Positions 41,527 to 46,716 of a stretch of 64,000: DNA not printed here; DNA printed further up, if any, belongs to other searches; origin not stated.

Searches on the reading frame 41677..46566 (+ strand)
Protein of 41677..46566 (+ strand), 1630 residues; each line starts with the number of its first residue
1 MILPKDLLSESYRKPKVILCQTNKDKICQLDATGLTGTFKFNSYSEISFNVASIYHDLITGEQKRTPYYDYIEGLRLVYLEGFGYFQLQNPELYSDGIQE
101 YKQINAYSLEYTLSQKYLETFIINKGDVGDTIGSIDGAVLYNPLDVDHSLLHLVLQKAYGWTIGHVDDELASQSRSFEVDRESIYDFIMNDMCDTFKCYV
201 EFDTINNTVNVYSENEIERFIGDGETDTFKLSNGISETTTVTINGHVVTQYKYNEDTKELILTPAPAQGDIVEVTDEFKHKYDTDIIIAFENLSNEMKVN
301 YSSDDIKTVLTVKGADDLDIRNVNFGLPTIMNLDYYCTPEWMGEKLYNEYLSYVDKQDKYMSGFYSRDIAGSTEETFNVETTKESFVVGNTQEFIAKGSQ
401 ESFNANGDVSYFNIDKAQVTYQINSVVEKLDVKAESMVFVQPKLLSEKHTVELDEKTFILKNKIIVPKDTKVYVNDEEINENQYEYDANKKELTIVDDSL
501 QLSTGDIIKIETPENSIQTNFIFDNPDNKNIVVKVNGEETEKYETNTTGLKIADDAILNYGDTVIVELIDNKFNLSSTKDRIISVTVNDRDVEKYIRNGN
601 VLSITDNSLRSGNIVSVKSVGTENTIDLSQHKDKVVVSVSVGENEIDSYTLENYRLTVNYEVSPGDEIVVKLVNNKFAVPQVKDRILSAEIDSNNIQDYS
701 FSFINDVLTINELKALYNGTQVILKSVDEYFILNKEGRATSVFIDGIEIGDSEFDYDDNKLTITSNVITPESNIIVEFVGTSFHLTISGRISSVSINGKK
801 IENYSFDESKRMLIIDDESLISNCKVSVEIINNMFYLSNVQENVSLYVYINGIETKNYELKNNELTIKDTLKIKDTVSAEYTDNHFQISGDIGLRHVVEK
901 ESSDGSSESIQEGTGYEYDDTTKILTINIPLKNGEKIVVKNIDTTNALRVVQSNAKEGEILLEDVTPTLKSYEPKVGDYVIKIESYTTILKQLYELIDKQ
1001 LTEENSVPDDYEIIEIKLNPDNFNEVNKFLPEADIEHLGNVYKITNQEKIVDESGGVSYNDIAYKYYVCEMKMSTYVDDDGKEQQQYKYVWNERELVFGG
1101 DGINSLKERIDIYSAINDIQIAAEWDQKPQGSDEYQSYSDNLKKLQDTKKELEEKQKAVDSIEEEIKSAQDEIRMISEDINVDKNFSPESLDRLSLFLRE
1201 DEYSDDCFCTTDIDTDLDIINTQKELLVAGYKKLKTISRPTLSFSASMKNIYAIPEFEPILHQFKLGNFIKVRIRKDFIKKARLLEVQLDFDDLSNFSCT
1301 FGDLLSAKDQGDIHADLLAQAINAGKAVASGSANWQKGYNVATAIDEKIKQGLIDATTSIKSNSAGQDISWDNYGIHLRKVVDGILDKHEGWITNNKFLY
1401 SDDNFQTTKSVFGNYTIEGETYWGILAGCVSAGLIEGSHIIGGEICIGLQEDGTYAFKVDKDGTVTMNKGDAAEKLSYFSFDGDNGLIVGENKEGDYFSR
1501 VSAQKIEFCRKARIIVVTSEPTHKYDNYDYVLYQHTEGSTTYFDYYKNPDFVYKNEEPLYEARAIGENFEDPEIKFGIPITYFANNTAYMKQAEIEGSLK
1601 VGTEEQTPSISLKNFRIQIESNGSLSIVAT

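Call 58: search_protein_families(library=phrogs, proteins=[window:41677-46566:+], max_evalue=0.00001)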
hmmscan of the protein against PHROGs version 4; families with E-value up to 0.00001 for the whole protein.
window:41677-46566:+ (1630 aa): 1 family
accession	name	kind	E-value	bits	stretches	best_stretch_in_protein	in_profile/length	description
phrog_6211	-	tail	2e-36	126.4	2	12-222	15-205/1168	minor tail protein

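Call 59: search_protein_families(library=pfam, proteins=[window:41677-46566:+], max_evalue=0.001)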
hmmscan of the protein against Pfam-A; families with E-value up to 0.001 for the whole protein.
window:41677-46566:+ (1630 aa): 0 families
